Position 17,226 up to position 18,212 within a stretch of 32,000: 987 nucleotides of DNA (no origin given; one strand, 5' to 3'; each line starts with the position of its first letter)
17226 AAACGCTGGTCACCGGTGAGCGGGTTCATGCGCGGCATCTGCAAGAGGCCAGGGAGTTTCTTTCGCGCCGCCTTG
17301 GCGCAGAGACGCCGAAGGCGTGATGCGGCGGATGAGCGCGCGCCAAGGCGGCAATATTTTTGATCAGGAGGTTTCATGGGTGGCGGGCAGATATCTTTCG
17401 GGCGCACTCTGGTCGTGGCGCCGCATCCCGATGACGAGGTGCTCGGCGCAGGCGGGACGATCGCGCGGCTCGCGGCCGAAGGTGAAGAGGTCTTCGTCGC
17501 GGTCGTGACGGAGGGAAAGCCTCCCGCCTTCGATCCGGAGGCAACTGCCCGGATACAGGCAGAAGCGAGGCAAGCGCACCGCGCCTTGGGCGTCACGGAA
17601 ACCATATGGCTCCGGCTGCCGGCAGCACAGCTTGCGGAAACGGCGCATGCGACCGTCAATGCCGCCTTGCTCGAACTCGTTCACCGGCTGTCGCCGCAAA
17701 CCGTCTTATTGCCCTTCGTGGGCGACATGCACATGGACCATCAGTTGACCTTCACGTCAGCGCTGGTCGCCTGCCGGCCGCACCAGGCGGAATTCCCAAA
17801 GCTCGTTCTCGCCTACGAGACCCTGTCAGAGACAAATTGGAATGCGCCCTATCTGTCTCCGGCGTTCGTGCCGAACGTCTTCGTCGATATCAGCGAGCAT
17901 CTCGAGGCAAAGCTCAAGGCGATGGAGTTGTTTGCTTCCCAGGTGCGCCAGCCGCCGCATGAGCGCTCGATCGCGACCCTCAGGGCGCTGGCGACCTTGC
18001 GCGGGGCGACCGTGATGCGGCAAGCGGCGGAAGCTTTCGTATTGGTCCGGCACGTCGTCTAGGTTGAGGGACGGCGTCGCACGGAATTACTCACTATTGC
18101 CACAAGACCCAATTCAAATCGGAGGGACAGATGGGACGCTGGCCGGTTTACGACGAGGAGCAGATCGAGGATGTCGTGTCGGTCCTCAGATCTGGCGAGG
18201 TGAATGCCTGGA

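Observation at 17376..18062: N-deacetylase plus sulfotransferases, uronic-acid supply and a heparinase-I-like lyase suggest glycosaminoglycan-like (NDST-type) chemistry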

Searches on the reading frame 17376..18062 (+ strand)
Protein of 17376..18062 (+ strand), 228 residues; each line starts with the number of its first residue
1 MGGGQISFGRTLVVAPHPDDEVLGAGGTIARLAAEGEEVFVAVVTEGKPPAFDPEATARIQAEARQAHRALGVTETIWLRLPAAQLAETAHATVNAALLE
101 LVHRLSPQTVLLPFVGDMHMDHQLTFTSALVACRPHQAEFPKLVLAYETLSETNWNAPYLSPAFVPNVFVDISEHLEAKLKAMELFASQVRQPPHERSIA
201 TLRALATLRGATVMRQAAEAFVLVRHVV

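Call 3: search_protein_families(library=pfam, proteins=[window:17376-18062:+])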
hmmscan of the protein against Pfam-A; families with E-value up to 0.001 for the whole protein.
window:17376-18062:+ (228 aa): 1 family
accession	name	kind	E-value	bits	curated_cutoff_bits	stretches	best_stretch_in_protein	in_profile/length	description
PF02585.22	PIG-L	-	1.9e-24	87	28.2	1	12-129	1-125/129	GlcNAc-PI de-N-acetylase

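Call 6: search_protein_families(library=ncbifam, proteins=[window:17376-18062:+], max_evalue=0.01)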
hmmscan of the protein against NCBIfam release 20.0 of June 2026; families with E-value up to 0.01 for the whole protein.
window:17376-18062:+ (228 aa): 5 families
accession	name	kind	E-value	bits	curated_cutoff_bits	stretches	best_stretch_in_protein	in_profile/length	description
TIGR04001.1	thiol_BshB1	equivalog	1.4e-23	83.8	182.5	1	12-197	5-186/226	bacillithiol biosynthesis deacetylase BshB1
TIGR04000.1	thiol_BshB2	equivalog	5.7e-11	42.5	195.25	1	12-191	4-186/217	bacillithiol biosynthesis deacetylase BshB2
NF002557.0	PRK02122.1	subfamily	2.7e-09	35.7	384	1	10-61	372-423/653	glucosamine-6-phosphate deaminase-like protein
TIGR03445.1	mycothiol_MshB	equivalog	7.2e-09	35.9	224.35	1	12-65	1-54/284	N-acetyl-1-D-myo-inositol-2-amino-2-deoxy-alpha-D-glucopyranoside deacetylase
TIGR03446.1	mycothiol_Mca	equivalog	4.3e-05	23.3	277.15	1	10-73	2-75/283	mycothiol conjugate amidase Mca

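Call 11: find_homologous_proteins(query=window:17376-18062:+)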
Query window:17376-18062:+ (228 aa): 5100 proteins with E <= 0.001 among 8000 candidates; the best 120 are listed.
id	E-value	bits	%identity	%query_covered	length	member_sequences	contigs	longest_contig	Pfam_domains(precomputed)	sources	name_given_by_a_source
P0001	3.3e-142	489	100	100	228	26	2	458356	PF02585.23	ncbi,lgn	-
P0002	4.7e-142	489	99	100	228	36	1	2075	PF02585.23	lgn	-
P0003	6.9e-133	459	92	100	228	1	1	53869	PF02585.23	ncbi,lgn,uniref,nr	ncbi:PIG-L deacetylase family protein [Sinorhizobium medicae]|uniref:PIG-L deacetylase family protei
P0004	4.1e-126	437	88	100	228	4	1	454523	PF02585.23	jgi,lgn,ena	-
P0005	8.0e-126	436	87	100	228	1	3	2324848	PF02585.23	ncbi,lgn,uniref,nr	ncbi:PIG-L family deacetylase [Sinorhizobium numidicum]|uniref:PIG-L family deacetylase n=1 Tax=Sino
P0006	8.6e-126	436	87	100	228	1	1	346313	PF02585.23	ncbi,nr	ncbi:PIG-L family deacetylase [Bradyrhizobium sp. BRP14]|nr:PIG-L family deacetylase [Bradyrhizobium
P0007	4.7e-124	430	85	100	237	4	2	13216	PF02585.23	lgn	-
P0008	3.5e-123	427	88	98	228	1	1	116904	PF02585.23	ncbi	-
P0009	2.2e-122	425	86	100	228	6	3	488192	PF02585.23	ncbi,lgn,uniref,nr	ncbi:PIG-L deacetylase family protein [Sinorhizobium saheli]|uniref:GlcNAc-PI de-N-acetylase n=1 Tax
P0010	2.1e-121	421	100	85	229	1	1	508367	PF02585.23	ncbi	-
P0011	1.2e-119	416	83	100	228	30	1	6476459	PF02585.23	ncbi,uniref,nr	ncbi:PIG-L deacetylase family protein [Sinorhizobium fredii]|uniref:LmbE family protein n=1 Tax=Sino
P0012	2.8e-119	415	85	98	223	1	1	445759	PF02585.23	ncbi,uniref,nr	ncbi:GlcNAc-PI de-N-acetylase [Sinorhizobium glycinis]|uniref:GlcNAc-PI de-N-acetylase n=1 Tax=Sinor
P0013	2.3e-118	412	83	99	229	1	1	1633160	PF02585.23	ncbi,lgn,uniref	ncbi:PIG-L deacetylase family protein [Sinorhizobium chiapasense]|uniref:PIG-L deacetylase family pr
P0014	4.7e-113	394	79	100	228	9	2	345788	PF02585.23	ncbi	-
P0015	1.3e-112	393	76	100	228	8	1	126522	PF02585.23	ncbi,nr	ncbi:PIG-L family deacetylase [Ensifer sp. IC4062]|nr:PIG-L deacetylase family protein [Ensifer sp. 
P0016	1.7e-111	389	78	100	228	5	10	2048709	PF02585.23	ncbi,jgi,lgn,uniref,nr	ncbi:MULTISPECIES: PIG-L deacetylase family protein [Neorhizobium]|jgi:LmbE family N-acetylglucosami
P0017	6.2e-108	377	74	97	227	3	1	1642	PF02585.23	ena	-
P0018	1.3e-107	376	76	97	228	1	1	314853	PF02585.23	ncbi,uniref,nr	ncbi:PIG-L family deacetylase [Rhizobium sp. KVB221]|uniref:PIG-L family deacetylase n=1 Tax=Rhizobi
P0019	3.8e-107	375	76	97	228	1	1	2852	PF02585.23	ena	-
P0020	9.9e-107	374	74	97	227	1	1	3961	PF02585.23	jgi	jgi:LmbE family N-acetylglucosaminyl deacetylase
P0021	2.0e-106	373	76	97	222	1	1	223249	PF02585.23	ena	-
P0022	1.9e-105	369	73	97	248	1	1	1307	PF02585.23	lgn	-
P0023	8.9e-104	364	72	97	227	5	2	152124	PF02585.23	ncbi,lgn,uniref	ncbi:PIG-L family deacetylase [Rhizobium sp. LjRoot98]|uniref:PIG-L deacetylase family protein n=1 T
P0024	1.4e-103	363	73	96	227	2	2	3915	PF02585.23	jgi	jgi:LmbE family N-acetylglucosaminyl deacetylase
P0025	1.4e-103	363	71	97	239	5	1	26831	PF02585.23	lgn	-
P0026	1.5e-103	363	73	97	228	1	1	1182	PF02585.23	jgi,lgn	jgi:LmbE family N-acetylglucosaminyl deacetylase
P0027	2.6e-103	362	73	100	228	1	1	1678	PF02585.23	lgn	-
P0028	5.2e-103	361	73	97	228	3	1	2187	PF02585.23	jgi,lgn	jgi:LmbE family N-acetylglucosaminyl deacetylase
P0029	1.3e-102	360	73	97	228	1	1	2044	PF02585.23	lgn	-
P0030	1.6e-102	360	72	96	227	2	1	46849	PF02585.23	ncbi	-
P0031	2.2e-102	359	72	97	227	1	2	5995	PF02585.23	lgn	-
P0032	4.0e-102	358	72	97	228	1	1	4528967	PF02585.23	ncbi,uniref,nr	ncbi:PIG-L deacetylase family protein [Sinorhizobium sp. BG8]|uniref:PIG-L deacetylase family protei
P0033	3.5e-101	355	72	97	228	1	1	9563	PF02585.23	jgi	jgi:LmbE family N-acetylglucosaminyl deacetylase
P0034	4.8e-101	355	71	96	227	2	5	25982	PF02585.23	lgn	-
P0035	1.0e-100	354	72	97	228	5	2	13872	PF02585.23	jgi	jgi:LmbE family N-acetylglucosaminyl deacetylase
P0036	1.7e-100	353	71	97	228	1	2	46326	PF02585.23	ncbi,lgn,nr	ncbi:MAG: hypothetical protein JWM58_1842 [Rhizobium sp.]|nr:hypothetical protein [Rhizobium sp.]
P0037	3.1e-100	352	72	96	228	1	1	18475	PF02585.23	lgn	-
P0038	4.3e-100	352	71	97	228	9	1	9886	PF02585.23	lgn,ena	-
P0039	7.3e-100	351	73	97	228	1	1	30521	PF02585.23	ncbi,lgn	-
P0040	2.7e-99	349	72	98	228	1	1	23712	PF02585.23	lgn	-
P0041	6.6e-99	348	69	97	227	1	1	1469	PF02585.23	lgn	-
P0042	8.6e-99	348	71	97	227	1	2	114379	PF02585.23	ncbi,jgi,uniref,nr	ncbi:PIG-L deacetylase family protein [Ensifer sp.]|jgi:LmbE family N-acetylglucosaminyl deacetylase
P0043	2.7e-98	346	69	97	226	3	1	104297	PF02585.23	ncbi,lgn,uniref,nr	ncbi:PIG-L deacetylase family protein [Rhizobium sullae]|uniref:PIG-L deacetylase family protein n=1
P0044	4.3e-98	345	70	97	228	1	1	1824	PF02585.23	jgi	jgi:N-acetylglucosamine malate deacetylase 1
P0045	4.3e-98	345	72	97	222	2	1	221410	PF02585.23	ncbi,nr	ncbi:MAG: PIG-L family deacetylase [Rhizobium sp.]|nr:PIG-L family deacetylase [Rhizobium sp.]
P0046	6.6e-98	345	71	97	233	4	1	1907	PF02585.23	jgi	jgi:LmbE family N-acetylglucosaminyl deacetylase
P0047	1.3e-97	344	70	97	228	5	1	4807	PF02585.23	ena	-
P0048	1.4e-97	344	68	97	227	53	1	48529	PF02585.23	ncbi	-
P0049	1.5e-97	343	68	100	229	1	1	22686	PF02585.23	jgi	jgi:LmbE family N-acetylglucosaminyl deacetylase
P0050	1.7e-97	343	72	97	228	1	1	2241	PF02585.23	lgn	-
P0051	1.8e-97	343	69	97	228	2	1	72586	PF02585.23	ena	-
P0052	3.0e-97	343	70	96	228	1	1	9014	PF02585.23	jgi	jgi:LmbE family N-acetylglucosaminyl deacetylase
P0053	3.6e-97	342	68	97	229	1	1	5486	PF02585.23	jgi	jgi:LmbE family N-acetylglucosaminyl deacetylase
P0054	4.5e-97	342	70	96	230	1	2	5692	PF02585.23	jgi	jgi:LmbE family N-acetylglucosaminyl deacetylase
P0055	6.7e-97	341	71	97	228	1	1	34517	PF02585.23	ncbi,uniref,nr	ncbi:PIG-L family deacetylase [Rhizobium sp. TRM95111]|uniref:PIG-L deacetylase family protein n=1 T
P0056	7.5e-97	341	73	97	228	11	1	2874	PF02585.23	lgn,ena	-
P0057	7.9e-97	341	70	96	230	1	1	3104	PF02585.23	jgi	jgi:LmbE family N-acetylglucosaminyl deacetylase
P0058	9.1e-97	341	70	96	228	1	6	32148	PF02585.23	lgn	-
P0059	3.0e-96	339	70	98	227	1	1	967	PF02585.23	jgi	jgi:LmbE family N-acetylglucosaminyl deacetylase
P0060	3.2e-96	339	69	96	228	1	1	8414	PF02585.23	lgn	-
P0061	6.9e-96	338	69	97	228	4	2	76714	PF02585.23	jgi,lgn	jgi:LmbE family N-acetylglucosaminyl deacetylase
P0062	8.5e-96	338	68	97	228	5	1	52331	PF02585.23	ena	-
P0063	8.8e-96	338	70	98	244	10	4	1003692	PF02585.23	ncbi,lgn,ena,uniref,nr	ncbi:PIG-L family deacetylase [Ensifer sp. T173]|uniref:PIG-L family deacetylase n=1 Tax=Ensifer can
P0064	1.7e-95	337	70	98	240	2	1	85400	PF02585.23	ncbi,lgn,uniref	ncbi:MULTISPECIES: PIG-L deacetylase family protein [unclassified Ensifer]|uniref:PIG-L deacetylase 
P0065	1.8e-95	337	71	96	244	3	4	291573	PF02585.23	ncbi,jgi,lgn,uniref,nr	ncbi:PIG-L deacetylase family protein [Ensifer sp.]|uniref:PIG-L deacetylase family protein n=1 Tax=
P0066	5.1e-95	335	66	97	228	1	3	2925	PF02585.23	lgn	-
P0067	5.6e-95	335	68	97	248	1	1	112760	PF02585.23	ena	-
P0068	6.0e-95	335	69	97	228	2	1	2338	PF02585.23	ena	-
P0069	6.6e-95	335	68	97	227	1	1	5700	PF02585.23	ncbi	-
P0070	1.1e-94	334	70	96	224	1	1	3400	PF02585.23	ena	-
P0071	1.2e-94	334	68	97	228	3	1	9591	PF02585.23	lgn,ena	-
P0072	1.3e-94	334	67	97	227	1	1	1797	PF02585.23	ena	-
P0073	1.3e-94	334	69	96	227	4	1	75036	PF02585.23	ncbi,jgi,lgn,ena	-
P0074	1.4e-94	334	68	97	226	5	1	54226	PF02585.23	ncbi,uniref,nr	ncbi:PIG-L family deacetylase [Rhizobium sp. P32RR-XVIII]|uniref:PIG-L deacetylase family protein n=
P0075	2.2e-94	333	67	98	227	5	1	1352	PF02585.23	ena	-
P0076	2.5e-94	333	67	96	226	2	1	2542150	PF02585.23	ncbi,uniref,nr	ncbi:PIG-L deacetylase family protein [Rhizobium gallicum]|uniref:PIG-L deacetylase family protein n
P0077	4.0e-94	332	69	97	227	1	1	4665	PF02585.23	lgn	-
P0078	7.1e-94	332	69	97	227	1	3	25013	PF02585.23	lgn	-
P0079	8.6e-94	331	66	96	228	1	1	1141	PF02585.23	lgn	-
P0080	1.3e-93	331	69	97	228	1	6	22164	PF02585.23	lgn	-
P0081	1.8e-93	330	67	97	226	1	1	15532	PF02585.23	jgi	jgi:LmbE family N-acetylglucosaminyl deacetylase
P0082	2.0e-93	330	67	99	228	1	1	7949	PF02585.23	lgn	-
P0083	2.2e-93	330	69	100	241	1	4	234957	PF02585.23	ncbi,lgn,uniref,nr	ncbi:PIG-L deacetylase family protein [Rhodoligotrophos defluvii]|uniref:PIG-L deacetylase family pr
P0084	2.3e-93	330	65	100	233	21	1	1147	PF02585.23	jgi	jgi:LmbE family N-acetylglucosaminyl deacetylase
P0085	3.2e-93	329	64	100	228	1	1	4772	PF02585.23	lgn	-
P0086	3.3e-93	329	69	99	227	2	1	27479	PF02585.23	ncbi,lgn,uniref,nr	ncbi:PIG-L deacetylase family protein [Aureimonas sp. AU12]|uniref:PIG-L deacetylase family protein 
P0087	6.0e-93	328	66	99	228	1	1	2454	PF02585.23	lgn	-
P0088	7.0e-93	328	65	96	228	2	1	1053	PF02585.23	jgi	jgi:N-acetylglucosamine malate deacetylase 1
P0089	7.1e-93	328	65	97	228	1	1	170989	PF02585.23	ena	-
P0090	7.5e-93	328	66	97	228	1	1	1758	PF02585.23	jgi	jgi:LmbE family N-acetylglucosaminyl deacetylase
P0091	7.5e-93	328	66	98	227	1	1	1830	PF02585.23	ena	-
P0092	1.2e-92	328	68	97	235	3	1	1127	PF02585.23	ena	-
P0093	1.3e-92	327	67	97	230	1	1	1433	PF02585.23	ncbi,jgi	jgi:LmbE family N-acetylglucosaminyl deacetylase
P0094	1.3e-92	327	65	97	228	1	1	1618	PF02585.23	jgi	jgi:LmbE family N-acetylglucosaminyl deacetylase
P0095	1.3e-92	327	65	97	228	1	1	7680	PF02585.23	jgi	jgi:LmbE family N-acetylglucosaminyl deacetylase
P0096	3.5e-92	326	65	100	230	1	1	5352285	PF02585.23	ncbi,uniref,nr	ncbi:PIG-L domain-containing protein [Kaistia sp. 32K]|uniref:PIG-L deacetylase family protein n=1 T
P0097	3.7e-92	326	65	97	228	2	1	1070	PF02585.23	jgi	jgi:LmbE family N-acetylglucosaminyl deacetylase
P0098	4.5e-92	326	67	97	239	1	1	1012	PF02585.23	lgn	-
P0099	4.7e-92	326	65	97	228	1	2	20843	PF02585.23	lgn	-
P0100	4.9e-92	326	67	97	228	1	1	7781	PF02585.23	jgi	jgi:LmbE family N-acetylglucosaminyl deacetylase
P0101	5.4e-92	325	64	97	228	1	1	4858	PF02585.23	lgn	-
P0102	6.0e-92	325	65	97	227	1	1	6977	PF02585.23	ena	-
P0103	8.3e-92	325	64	97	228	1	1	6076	PF02585.23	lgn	-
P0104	8.7e-92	325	66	100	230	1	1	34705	PF02585.23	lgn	-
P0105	1.0e-91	324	66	97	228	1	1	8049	PF02585.23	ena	-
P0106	1.2e-91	324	67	97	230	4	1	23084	PF02585.23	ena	-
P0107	1.4e-91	324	64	100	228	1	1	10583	PF02585.23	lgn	-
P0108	1.5e-91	324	64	97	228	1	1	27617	PF02585.23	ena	-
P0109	1.7e-91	324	68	97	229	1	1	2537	PF02585.23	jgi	jgi:LmbE family N-acetylglucosaminyl deacetylase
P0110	2.0e-91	324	66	97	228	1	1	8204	PF02585.23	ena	-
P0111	2.3e-91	323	68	97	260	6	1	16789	PF02585.23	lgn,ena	-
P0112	2.5e-91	323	67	97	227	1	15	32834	PF02585.23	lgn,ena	-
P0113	4.6e-91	322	67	97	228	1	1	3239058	PF02585.23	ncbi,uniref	ncbi:PIG-L deacetylase family protein [Prosthecomicrobium sp. N25]|uniref:PIG-L deacetylase family p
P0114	5.0e-91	322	67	98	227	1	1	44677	PF02585.23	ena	-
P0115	6.7e-91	322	68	97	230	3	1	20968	PF02585.23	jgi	jgi:LmbE family N-acetylglucosaminyl deacetylase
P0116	6.9e-91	322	64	97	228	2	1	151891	PF02585.23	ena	-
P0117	7.4e-91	322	64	97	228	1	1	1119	PF02585.23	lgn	-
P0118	7.9e-91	322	64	97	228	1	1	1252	PF02585.23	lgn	-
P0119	8.4e-91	321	66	97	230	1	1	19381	PF02585.23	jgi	jgi:LmbE family N-acetylglucosaminyl deacetylase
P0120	8.4e-91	321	68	96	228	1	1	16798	PF02585.23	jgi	jgi:N-acetylglucosamine malate deacetylase 1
